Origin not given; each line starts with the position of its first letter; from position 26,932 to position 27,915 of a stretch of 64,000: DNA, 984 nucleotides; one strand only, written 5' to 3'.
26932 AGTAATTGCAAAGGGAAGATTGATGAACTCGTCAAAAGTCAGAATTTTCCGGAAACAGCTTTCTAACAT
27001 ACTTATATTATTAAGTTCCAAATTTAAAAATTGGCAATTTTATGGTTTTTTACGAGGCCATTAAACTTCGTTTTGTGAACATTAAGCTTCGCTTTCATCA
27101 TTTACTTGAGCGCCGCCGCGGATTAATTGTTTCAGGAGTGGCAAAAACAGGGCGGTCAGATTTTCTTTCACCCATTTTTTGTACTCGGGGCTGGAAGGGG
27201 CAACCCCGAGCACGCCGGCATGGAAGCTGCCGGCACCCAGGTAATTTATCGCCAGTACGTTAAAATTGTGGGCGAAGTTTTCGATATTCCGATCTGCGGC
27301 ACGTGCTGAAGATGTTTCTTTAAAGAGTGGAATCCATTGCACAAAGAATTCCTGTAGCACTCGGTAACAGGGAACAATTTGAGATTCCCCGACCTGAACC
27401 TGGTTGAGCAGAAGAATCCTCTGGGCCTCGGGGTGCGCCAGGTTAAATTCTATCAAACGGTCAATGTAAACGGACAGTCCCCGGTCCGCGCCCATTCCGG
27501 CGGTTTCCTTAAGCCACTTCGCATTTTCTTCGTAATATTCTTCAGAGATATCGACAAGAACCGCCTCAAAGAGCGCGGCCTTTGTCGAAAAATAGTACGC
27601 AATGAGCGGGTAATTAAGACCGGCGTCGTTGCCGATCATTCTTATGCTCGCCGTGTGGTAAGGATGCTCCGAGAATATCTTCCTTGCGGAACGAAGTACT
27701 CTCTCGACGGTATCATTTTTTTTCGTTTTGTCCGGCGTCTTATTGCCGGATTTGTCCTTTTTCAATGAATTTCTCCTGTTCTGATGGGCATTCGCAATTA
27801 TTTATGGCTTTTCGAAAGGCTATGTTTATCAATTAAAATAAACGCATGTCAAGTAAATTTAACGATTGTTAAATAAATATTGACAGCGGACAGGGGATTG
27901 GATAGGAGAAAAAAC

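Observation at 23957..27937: Duplicated ~80 bp operator/promoter module in front of two different operons next to a TetR gene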

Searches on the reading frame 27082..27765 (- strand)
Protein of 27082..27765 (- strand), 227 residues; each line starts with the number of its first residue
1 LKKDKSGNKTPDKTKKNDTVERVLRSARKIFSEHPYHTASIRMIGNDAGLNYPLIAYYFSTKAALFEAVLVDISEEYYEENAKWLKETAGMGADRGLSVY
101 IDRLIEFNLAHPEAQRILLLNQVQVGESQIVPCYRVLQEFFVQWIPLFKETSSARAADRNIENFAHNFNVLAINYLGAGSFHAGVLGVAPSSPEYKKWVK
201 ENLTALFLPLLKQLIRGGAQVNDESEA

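Call 8: search_protein_families(library=pfam, proteins=[window:27082-27765:-], max_evalue=0.001)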
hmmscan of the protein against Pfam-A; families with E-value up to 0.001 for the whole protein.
window:27082-27765:- (227 aa): 1 family
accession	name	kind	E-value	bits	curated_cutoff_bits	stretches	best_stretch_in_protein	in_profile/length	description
PF00440.29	TetR_N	-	1.1e-10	41.6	24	1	24-69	2-47/47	Bacterial regulatory proteins, tetR family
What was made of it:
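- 27082..27765 (-): tetR: TetR/AcrR-family regulator (227 aa, TTG start, AGGAGA ribosome-binding site). Pfam PF00440, E 1.1e-10 (call 8).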

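Call 14: find_homologous_proteins(query=window:27082-27765:-, max_evalue=0.00001)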
Query window:27082-27765:- (227 aa): 105 proteins with E <= 0.00001 among 480 candidates.
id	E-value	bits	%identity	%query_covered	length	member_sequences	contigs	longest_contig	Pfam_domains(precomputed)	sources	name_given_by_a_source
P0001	9.0e-147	504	100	100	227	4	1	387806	PF00440.30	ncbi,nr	ncbi:MAG: TetR/AcrR family transcriptional regulator [Syntrophales bacterium]|nr:TetR/AcrR family tr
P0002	9.9e-130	449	89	98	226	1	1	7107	PF00440.30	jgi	jgi:AcrR family transcriptional regulator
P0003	2.8e-128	444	87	99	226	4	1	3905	PF00440.30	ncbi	-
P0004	1.3e-127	442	88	99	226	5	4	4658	PF00440.30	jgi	jgi:AcrR family transcriptional regulator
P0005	9.9e-127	439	86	99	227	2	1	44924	PF00440.30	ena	-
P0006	4.7e-118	411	82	99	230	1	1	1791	PF00440.30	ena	-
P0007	1.1e-94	334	66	99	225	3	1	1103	PF00440.30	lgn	-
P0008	3.0e-94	333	67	98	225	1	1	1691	PF00440.30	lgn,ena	-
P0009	5.9e-94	332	66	99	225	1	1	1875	PF00440.30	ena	-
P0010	9.9e-93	328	67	96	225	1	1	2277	PF00440.30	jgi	jgi:AcrR family transcriptional regulator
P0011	3.4e-92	326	67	97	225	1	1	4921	PF00440.30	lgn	-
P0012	4.0e-91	323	66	96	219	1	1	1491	PF00440.30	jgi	jgi:AcrR family transcriptional regulator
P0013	3.6e-90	319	68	95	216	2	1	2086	PF00440.30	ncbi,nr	ncbi:MAG: TetR/AcrR family transcriptional regulator [Deltaproteobacteria bacterium]|nr:TetR/AcrR fa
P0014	2.3e-89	317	67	90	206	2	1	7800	PF00440.30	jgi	-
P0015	2.0e-88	314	64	97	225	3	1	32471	PF00440.30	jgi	-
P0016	2.1e-88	314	64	97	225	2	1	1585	PF00440.30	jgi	-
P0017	9.4e-87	308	63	96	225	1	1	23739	PF00440.30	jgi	jgi:AcrR family transcriptional regulator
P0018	9.5e-84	298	61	97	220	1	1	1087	PF00440.30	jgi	jgi:AcrR family transcriptional regulator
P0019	1.3e-83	298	61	96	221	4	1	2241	PF00440.30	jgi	jgi:AcrR family transcriptional regulator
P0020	3.5e-82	293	62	96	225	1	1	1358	PF00440.30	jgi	-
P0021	1.1e-77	279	63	89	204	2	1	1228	PF00440.30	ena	-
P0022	3.4e-76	274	57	96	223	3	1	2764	PF00440.30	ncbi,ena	-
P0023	1.6e-69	252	56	92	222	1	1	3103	PF00440.30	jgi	jgi:AcrR family transcriptional regulator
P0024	2.2e-68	248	57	95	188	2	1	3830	PF00440.30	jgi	-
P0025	3.1e-67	245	53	95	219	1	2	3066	PF00440.30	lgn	-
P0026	1.4e-65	239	54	94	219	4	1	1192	PF00440.30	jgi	-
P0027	9.8e-63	230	53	89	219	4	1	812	PF00440.30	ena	-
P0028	1.7e-61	226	48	91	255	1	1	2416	PF00440.30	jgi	jgi:AcrR family transcriptional regulator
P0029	4.3e-60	221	48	94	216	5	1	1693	PF00440.30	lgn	-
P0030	5.1e-60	221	48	96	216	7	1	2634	PF00440.30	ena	-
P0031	2.5e-59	219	48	90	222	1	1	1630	PF00440.30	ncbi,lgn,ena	-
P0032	4.2e-59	218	48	93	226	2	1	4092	PF00440.30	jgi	-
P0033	5.6e-59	218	47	95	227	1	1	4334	PF00440.30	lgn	-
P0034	7.0e-59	217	48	88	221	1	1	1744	PF00440.30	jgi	jgi:AcrR family transcriptional regulator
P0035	1.1e-58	217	49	86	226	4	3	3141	PF00440.30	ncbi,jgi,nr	ncbi:MAG: TetR/AcrR family transcriptional regulator [Deltaproteobacteria bacterium]|nr:TetR/AcrR fa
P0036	1.1e-58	217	50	96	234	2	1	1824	PF00440.30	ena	-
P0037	1.8e-58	216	49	86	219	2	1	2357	PF00440.30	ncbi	-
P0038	2.7e-58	215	46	95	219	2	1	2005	PF00440.30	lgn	-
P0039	3.3e-58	215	49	96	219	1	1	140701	PF00440.30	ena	-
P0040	4.2e-58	215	47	95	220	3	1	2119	PF00440.30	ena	-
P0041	4.2e-58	215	45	95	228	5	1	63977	PF00440.30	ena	-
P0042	5.0e-58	214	49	86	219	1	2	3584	PF00440.30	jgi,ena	-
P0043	8.4e-58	214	46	96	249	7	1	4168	PF00440.30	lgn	-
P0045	1.6e-57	213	49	93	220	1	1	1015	PF00440.30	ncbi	-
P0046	1.8e-57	213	47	95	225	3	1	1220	PF00440.30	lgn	-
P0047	2.8e-57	212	47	96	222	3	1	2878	PF00440.30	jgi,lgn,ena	-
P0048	4.0e-57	211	45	96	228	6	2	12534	PF00440.30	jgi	jgi:AcrR family transcriptional regulator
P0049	4.5e-57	211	45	94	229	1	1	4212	PF00440.30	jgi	jgi:AcrR family transcriptional regulator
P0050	4.6e-57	211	47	95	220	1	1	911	PF00440.30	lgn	-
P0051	7.1e-57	211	50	89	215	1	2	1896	PF00440.30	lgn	-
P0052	8.4e-57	210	47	94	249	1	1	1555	PF00440.30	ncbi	-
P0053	1.1e-56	210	47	94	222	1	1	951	PF00440.30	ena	-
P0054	1.1e-56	210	45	96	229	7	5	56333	PF00440.30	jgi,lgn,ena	jgi:AcrR family transcriptional regulator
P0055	1.4e-56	210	46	96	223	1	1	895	PF00440.30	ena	-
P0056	1.4e-56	210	46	88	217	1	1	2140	PF00440.30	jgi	jgi:AcrR family transcriptional regulator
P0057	2.6e-56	209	47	88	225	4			PF00440.30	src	-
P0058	3.9e-56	208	47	88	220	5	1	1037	PF00440.30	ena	-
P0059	7.3e-56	207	46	94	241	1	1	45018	PF00440.30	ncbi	-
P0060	9.1e-56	207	46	95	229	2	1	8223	PF00440.30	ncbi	ncbi:MAG: TetR/AcrR family transcriptional regulator [Desulfosalsimonadaceae bacterium]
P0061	9.3e-56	207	47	85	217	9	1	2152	PF00440.30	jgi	jgi:AcrR family transcriptional regulator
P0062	1.0e-55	207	47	86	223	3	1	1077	PF00440.30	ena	-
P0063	1.1e-55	207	46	89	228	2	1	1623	PF00440.30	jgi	-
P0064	1.4e-55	206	45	97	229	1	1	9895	PF00440.30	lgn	-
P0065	1.5e-55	206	44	90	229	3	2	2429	PF00440.30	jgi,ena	-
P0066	2.3e-55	206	45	96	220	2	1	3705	PF00440.30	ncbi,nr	ncbi:MAG: TetR/AcrR family transcriptional regulator, partial [Desulfobacterales bacterium]|nr:TetR/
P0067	2.8e-55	205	47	96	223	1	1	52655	PF08362.17,PF00440.30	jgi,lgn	-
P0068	3.2e-55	205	44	96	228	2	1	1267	PF00440.30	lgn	-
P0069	5.3e-55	205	50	89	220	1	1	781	PF00440.30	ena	-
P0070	6.2e-55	204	47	89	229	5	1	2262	PF00440.30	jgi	-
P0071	7.6e-55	204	44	95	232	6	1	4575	PF00440.30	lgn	-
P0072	8.4e-55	204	46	96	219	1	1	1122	PF00440.30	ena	-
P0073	9.1e-55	204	54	78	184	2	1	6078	PF00440.30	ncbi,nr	ncbi:MAG: TetR/AcrR family transcriptional regulator, partial [Deltaproteobacteria bacterium]|nr:Tet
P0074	1.4e-54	203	45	95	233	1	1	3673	PF00440.30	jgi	jgi:TetR/AcrR family transcriptional regulator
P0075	3.2e-54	202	44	97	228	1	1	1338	PF00440.30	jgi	-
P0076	3.3e-54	202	46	96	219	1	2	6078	PF00440.30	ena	-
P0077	5.4e-54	201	43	94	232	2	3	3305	PF00440.30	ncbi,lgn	-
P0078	6.1e-54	201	46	96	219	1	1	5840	PF00440.30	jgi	jgi:AcrR family transcriptional regulator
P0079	9.7e-54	200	44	93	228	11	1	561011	PF00440.30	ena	-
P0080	1.1e-53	200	48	89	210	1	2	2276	PF00440.30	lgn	-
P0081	1.1e-53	200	45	86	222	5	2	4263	PF00440.30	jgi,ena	-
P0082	1.2e-53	200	48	90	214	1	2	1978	PF00440.30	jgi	jgi:AcrR family transcriptional regulator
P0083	1.6e-53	200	45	96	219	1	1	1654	PF00440.30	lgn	-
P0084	1.7e-53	200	44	94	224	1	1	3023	PF00440.30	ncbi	-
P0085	2.4e-53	199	46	88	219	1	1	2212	PF00440.30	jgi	-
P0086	4.1e-53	198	46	89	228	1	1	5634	PF00440.30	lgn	-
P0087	5.6e-53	198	46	90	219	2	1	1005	PF00440.30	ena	-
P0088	8.7e-53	197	46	90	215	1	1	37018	PF00440.30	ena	-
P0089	9.0e-53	197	44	90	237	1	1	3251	PF00440.30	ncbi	-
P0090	1.0e-52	197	46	89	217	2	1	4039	PF00440.30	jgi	jgi:AcrR family transcriptional regulator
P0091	1.4e-52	197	42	98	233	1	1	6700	PF00440.30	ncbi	-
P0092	8.5e-52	194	45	89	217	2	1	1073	PF00440.30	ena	-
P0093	2.8e-51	192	44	94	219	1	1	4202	PF00440.30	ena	-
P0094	3.9e-51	192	44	96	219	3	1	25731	PF00440.30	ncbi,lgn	ncbi:MAG: helix-turn-helix domain-containing protein [Thermodesulfobacteriota bacterium]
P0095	2.0e-50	190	46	85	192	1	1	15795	PF00440.30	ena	-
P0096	1.0e-49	187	46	84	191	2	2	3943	PF00440.30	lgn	-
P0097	3.9e-48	182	46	89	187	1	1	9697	PF00440.30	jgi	jgi:AcrR family transcriptional regulator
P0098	4.3e-48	182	43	95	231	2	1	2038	PF00440.30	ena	-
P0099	5.0e-47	178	48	81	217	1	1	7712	PF00440.30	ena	-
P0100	4.7e-45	172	39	95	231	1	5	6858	PF00440.30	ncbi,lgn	-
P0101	5.4e-44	169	39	97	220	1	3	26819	PF00440.30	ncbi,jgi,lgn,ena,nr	ncbi:MAG: TetR/AcrR family transcriptional regulator [Proteobacteria bacterium]|nr:TetR/AcrR family 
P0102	1.0e-43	168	40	95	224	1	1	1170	PF00440.30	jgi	-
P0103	2.1e-43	167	38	94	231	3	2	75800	PF00440.30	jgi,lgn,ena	-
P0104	4.1e-26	110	54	44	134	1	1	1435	PF00440.30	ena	-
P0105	1.6e-17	82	24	94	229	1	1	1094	PF00440.30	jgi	jgi:AcrR family transcriptional regulator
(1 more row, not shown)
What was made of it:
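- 27082..27765 (-): 100% match to a Syntrophales MAG protein (call 14).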

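Call 15: find_encoding_contigs(protein=P0005, flank=8000, max_places=3)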
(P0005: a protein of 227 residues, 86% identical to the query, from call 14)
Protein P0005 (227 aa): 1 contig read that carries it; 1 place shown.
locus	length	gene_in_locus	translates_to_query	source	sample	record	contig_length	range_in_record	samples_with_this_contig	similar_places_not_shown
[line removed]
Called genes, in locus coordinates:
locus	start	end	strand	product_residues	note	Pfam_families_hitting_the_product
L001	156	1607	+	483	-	PF06863:DUF1254, PF06742:DUF1214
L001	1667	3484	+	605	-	PF00884:Sulfatase, PF16347:SGSH_C (weak)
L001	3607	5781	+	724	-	PF00753:Lactamase_B, PF12706:Lactamase_B_2 (weak), PF14863:Alkyl_sulf_dimr, PF14864:Alkyl_sulf_C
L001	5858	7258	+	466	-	PF00884:Sulfatase, PF01663:Phosphodiest (weak), PF16347:SGSH_C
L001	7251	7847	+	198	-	-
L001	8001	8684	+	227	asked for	PF00440:TetR_N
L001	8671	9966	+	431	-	PF04055:Radical_SAM, PF13186:SPASM (weak)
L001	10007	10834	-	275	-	PF02596:DUF169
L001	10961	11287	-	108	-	-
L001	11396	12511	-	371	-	PF03977:OAD_beta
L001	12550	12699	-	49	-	-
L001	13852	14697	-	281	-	-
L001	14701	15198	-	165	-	-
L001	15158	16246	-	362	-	PF01544:CorA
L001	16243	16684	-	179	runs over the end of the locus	PF01661:Macro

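Call 16: find_encoding_contigs(protein=P0002, flank=8000, max_places=3)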
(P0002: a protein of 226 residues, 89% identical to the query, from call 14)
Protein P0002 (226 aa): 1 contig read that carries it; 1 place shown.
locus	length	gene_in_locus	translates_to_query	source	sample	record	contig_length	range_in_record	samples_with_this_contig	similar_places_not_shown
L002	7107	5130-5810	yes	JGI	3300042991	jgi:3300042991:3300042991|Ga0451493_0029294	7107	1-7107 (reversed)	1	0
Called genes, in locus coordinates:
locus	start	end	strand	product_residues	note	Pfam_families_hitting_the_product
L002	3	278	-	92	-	?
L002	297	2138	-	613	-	PF02730:AFOR_N, PF01314:AFOR_C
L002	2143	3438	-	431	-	PF00465:Fe-ADH, PF13685:Fe-ADH_2 (weak), PF25137:ADH_Fe_C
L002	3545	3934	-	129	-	-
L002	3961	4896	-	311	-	PF00561:Abhydrolase_1, PF12146:Hydrolase_4, PF12697:Abhydrolase_6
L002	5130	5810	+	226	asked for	PF00440:TetR_N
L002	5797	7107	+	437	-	?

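Call 17: find_encoding_contigs(protein=P0015, flank=8000, max_places=3)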
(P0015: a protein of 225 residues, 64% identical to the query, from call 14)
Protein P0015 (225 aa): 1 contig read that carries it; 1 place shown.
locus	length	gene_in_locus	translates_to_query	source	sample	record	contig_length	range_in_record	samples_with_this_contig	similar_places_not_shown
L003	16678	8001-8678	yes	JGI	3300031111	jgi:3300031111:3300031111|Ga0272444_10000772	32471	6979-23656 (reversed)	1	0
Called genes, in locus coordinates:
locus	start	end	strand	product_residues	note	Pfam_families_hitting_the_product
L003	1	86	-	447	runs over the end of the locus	PF13486:Dehalogenase, PF00037:Fer4 (faint), PF12838:Fer4_7, PF13484:Fer4_16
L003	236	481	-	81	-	PF27193:VcrB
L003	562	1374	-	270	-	PF02596:DUF169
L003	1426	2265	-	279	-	PF02596:DUF169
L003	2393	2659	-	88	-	-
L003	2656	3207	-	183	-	PF02596:DUF169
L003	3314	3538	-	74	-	-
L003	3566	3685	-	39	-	-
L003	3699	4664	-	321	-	PF00561:Abhydrolase_1, PF12146:Hydrolase_4, PF12697:Abhydrolase_6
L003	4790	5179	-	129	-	PF07045:DUF1330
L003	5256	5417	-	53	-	-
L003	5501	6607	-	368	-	PF13484:Fer4_16 (faint), PF13237:Fer4_10, PF14697:Fer4_21 (weak), PF12838:Fer4_7, PF13187:Fer4_9, PF00037:Fer4, PF12797:Fer4_2 (weak), PF12837:Fer4_6 (weak)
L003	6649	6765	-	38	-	-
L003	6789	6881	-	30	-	-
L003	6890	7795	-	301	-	PF00561:Abhydrolase_1, PF12697:Abhydrolase_6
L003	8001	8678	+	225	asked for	PF00440:TetR_N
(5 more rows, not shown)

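Call 18: find_encoding_contigs(protein=P0017, flank=8000, max_places=3)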
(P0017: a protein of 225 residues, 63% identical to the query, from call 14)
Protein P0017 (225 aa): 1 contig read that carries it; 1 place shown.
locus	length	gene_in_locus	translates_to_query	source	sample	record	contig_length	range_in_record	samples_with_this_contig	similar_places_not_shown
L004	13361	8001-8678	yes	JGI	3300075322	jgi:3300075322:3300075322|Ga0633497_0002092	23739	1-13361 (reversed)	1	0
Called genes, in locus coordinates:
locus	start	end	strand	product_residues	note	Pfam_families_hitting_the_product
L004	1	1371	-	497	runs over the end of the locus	PF11794:HpaB_N, PF03241:HpaB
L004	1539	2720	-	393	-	PF00108:Thiolase_N, PF02803:Thiolase_C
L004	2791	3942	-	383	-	PF02737:3HCDH_N, PF00725:3HCDH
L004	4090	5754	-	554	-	PF00501:AMP-binding, PF13193:AMP-binding_C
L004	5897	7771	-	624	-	PF02771:Acyl-CoA_dh_N, PF02770:Acyl-CoA_dh_M, PF00441:Acyl-CoA_dh_1, PF22924:ACOX_C_alpha1 (weak), PF12806:Acyl-CoA_dh_C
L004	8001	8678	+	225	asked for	PF00440:TetR_N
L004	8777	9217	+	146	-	-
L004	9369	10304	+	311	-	PF00795:CN_hydrolase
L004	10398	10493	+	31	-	-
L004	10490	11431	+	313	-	PF04909:Amidohydro_2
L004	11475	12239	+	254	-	PF23441:SDR, PF00106:adh_short, PF08659:KR, PF13561:adh_short_C2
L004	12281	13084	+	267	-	PF00106:adh_short, PF08659:KR, PF13561:adh_short_C2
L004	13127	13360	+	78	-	?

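Call 43: search_solved_structures(query=window:27082-27765:-, max_evalue=0.01)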
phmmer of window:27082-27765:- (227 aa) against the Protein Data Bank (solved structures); distinct sequences matched with E-value up to 0.01: 40.
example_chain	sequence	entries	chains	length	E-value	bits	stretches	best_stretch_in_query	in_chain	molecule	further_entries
2fbq_A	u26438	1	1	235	1.1e-06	31.9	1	16-70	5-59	probable transcriptional regulator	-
3gzi_A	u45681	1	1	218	4.3e-06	29.9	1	20-91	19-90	Transcriptional regulator, TetR family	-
2id6_A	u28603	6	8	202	8.9e-06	28.8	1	21-127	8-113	TRANSCRIPTIONAL REGULATOR, TetR FAMILY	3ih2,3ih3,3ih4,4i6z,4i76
1z77_A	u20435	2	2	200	9e-06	28.8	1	22-127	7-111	transcriptional regulator (TetR family) | Transcriptional regulator, TetR family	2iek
1zkg_A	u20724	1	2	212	9.3e-06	28.8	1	21-127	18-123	transcriptional regulator, TetR family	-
2guh_A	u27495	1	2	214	1e-05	28.6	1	7-72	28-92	Putative TetR-family transcriptional regulator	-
4uds_A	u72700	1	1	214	2.3e-05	27.5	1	15-124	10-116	MBDR REGULATOR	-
6ayi_A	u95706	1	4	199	2.3e-05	27.5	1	14-75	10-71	HTH-type transcriptional regulator UidR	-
2jj7_A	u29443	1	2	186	7.5e-05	25.8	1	16-69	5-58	HEMOLYSIN II REGULATORY PROTEIN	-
2fx0_A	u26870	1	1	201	7.5e-05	25.8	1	16-69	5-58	hemolysin II regulatory protein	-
2wv1_A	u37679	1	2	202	8e-05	25.7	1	16-69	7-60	HEMOLYSIN II REGULATORY PROTEIN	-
2d6y_A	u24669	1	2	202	8.4e-05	25.7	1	19-144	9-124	putative tetR family regulatory protein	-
2jk3_A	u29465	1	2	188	9.3e-05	25.5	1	16-69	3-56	HEMOLYSIN II REGULATORY PROTEIN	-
3f0c_A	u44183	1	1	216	0.00011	25.3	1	11-101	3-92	Transcriptional regulator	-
6mj1_A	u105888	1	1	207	0.00013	25.1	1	18-93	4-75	Probable HTH-type transcriptional regulator YttP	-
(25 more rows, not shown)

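Call 55: search_protein_families(library=ncbifam, proteins=[window:27082-27765:-], max_evalue=0.001)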
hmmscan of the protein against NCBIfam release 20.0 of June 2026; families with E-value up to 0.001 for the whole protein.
window:27082-27765:- (227 aa): 9 families
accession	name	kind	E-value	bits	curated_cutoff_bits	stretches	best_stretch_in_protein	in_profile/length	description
NF037937.1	septum_RefZ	equivalog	1.8e-14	54.1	180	1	21-118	2-99/195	forespore capture DNA-binding protein RefZ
NF050111.1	TransRegSACE7040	equivalog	1.9e-10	41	250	1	21-156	4-137/186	SACE_7040 family transcriptional regulator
NF053516.1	TranRepPrsAVib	equivalog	4.8e-08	33.1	300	1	15-81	3-69/208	TetR family transcriptional repressor PsrA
TIGR03613.1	RutR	equivalog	2.9e-07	30.5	368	1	22-123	12-110/202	pyrimidine utilization regulatory protein R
NF011584.0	PRK15008.1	equivalog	2.6e-06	27.4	230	1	21-123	21-120/212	HTH-type transcriptional regulator RutR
NF053731.1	TransRegFasRMycb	equivalog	3.9e-06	26.8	330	1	16-88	9-81/199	HTH-type transcriptional activator FasR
TIGR03384.1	betaine_BetI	equivalog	1.8e-05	24.5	201.3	1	26-89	16-78/189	choline-binding transcriptional repressor BetI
NF041196.1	ScbR_bind_reg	equivalog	5.7e-05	23.4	150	1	18-76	6-64/191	ScbR family autoregulator-binding transcription factor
NF001978.0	PRK00767.1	equivalog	0.00017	21.4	118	1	31-90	22-81/197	transcriptional regulator BetI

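Call 79: predict_structure(alignment_id=A5)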
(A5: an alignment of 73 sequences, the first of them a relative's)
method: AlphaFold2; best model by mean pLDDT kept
length: 227 residues; sequences in the alignment: 73
mean_pLDDT: 85.9   pTM: 0.80
mean pLDDT of the five models: 85.9, 85.0, 84.8, 83.8, 83.6
residues with pLDDT >= 90: 156; 70-90: 34; 50-70: 19; < 50: 18
segments of 3 or more residues with pLDDT < 50: 1-5, 7-11, 220-227
pLDDT, mean of each block of 10 residues (from residue 1): 43 71 96 92 96 92 92 90 94 96 96 91 63 74 87 89 92 94 97 97 98 80 41
secondary structure, 60 per line:
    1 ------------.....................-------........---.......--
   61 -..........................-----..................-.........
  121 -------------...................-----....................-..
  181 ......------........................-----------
elements in order: H13-33 H41-48 H52-58 H62-87 H93-110 H112-120 H134-152 H158-177 H179-186 H193-216
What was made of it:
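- On TetR-family transcriptional regulator (TFTR) with cognate operator: AlphaFold2 model with pLDDT 85.9 and 10 helices (call 79).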

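Call 81: fold_search(model_id=the predicted structure, library=pdb)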
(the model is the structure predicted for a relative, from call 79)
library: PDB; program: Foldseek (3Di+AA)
matches with E <= 10: 913; with E <= 0.001: 175
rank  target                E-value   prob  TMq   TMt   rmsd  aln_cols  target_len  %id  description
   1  4xk4_C                2.3e-05  1.00  0.58  0.65   4.8       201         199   17  E. coli transcriptional regulator RUTR with dihydrouracil (released 2015-05-13)
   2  4jyk_B                3.9e-05  1.00  0.59  0.67   4.7       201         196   17  Structure of E. coli Transcriptional Regulator RutR with bound uracil (released 2013-08-14)
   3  1zkg_B                4.5e-05  1.00  0.63  0.70   3.9       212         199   19  Crystal structure of Transcriptional regulator, TETR family (tm1030) from Thermotoga maritima at 2.30 A resolution (released 2005-07-26)
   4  2qib_A                4.5e-05  1.00  0.58  0.59   4.3       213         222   17  Crystal structure of tetR-family transcriptional regulator from Streptomyces coelicolor (released 2007-09-04)
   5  7n4w                  4.9e-05  1.00  0.52  0.62   5.7       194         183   17  Complex structure of ROTU4 with rotundine (released 2022-06-29)
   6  8t5y                  4.9e-05  1.00  0.51  0.56   8.8       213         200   17  Structure of Rhodococcus sp. USK13 DarR(K44A)-cAMP complex (released 2023-11-01)
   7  2d6y_A                5.4e-05  1.00  0.59  0.70   4.6       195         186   19  Crystal Structure of transcriptional factor SCO4008 from Streptomyces coelicolor A3(2) (released 2006-10-31)
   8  9dn8                  5.7e-05  1.00  0.54  0.64   5.6       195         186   17  RamR variant S2.3 complexed with 1S-1-phenyl-1,2,3,4-tetrahydroisoquinoline (released 2026-04-08)
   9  6yj2_A                6.0e-05  1.00  0.55  0.65   5.5       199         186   18  Structural and DNA binding studies of the transcriptional repressor Rv2506 (BkaR) from Mycobacterium tuberculosis supp (released 2021-04-14)
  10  4x1e_B                6.2e-05  1.00  0.59  0.67   5.7       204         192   18  Crystal structure of unliganded E. coli transcriptional regulator RutR, W167A mutant (released 2015-01-21)
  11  6z1b_A                6.2e-05  1.00  0.59  0.65   4.8       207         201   16  Structure of K52-acetylated RutR in complex with uracil. (released 2022-06-01)
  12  7n4z_A                6.2e-05  1.00  0.55  0.66   5.1       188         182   16  Complex structure of NOS4 with noscapine (released 2022-06-29)
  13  5wm9_A                6.6e-05  1.00  0.56  0.64   5.2       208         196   15  Crystal Structure of TetR family regulator Rv0078 from Mycobacterium tuberculosis (released 2018-07-04)
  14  4i76_A                7.2e-05  1.00  0.59  0.66   5.8       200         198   20  Crystal structure of transcriptional regulator TM1030 with octanol (released 2013-01-02)
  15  5wm9_D                7.5e-05  1.00  0.61  0.69   4.4       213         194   15  Crystal Structure of TetR family regulator Rv0078 from Mycobacterium tuberculosis (released 2018-07-04)
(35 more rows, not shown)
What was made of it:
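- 27082..27765 (-): AlphaFold2 model with pLDDT 85.9 and a TetR fold (calls 79, 81).
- On TetR-family transcriptional regulator (TFTR) with cognate operator: Foldseek probability 1.0 to RutR, TM1030, Rv0078 and EthR, TM 0.58-0.63 (call 81).
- TetR identity: Pfam HTH (call 8), and a confident all-helical TetR fold (calls 79, 81). TetR-family activators exist, such as FasR, which appears among the weak NCBIfam and Foldseek matches (calls 55, 81).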
